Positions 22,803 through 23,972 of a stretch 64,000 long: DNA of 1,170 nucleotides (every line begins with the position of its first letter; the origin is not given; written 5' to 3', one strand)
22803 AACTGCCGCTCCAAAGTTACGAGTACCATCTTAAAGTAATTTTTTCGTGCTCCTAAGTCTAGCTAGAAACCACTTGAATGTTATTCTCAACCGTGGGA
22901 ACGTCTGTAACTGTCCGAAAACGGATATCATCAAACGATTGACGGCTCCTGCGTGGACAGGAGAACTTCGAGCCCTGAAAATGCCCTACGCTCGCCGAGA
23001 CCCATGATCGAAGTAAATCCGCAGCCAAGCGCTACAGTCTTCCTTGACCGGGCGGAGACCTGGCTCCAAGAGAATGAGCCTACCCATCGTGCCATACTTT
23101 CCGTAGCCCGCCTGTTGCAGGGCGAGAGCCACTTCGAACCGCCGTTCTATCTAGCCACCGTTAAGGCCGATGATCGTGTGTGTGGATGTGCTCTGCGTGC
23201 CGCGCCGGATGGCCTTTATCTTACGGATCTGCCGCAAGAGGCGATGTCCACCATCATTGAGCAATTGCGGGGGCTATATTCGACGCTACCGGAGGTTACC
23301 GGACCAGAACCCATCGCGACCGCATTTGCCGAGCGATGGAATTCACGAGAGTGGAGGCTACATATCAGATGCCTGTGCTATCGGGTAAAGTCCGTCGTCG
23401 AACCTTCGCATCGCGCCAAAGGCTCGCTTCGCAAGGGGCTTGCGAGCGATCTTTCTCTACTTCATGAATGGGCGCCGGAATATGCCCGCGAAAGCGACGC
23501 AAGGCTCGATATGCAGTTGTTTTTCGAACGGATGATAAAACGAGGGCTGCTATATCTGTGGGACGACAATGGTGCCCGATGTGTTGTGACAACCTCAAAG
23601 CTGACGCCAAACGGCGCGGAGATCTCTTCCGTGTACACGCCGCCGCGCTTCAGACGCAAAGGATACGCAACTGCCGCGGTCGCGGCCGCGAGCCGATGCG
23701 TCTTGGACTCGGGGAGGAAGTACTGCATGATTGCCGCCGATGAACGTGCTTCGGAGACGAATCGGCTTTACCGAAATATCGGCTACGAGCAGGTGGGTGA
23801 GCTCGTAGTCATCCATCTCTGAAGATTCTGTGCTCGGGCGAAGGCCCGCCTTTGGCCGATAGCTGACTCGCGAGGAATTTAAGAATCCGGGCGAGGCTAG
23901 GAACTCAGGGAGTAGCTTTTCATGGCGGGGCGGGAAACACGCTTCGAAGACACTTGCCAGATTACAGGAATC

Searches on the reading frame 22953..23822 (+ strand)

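Call 86: search_protein_families(library=pfam, proteins=[window:22953-23822:+], max_evalue=0.0001)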
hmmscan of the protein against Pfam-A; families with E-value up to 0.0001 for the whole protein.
window:22953-23822:+ (289 aa): 3 families
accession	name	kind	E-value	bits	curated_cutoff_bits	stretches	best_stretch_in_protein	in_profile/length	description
PF00583.31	Acetyltransf_1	-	4e-07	30.8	20.7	1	170-278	4-116/116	Acetyltransferase (GNAT) family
PF08445.16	FR47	-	8e-07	29.4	22.1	1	217-281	17-80/86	FR47-like protein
PF13508.13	Acetyltransf_7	-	3.5e-05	24.5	27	0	219-279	25-83/84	Acetyltransferase (GNAT) domain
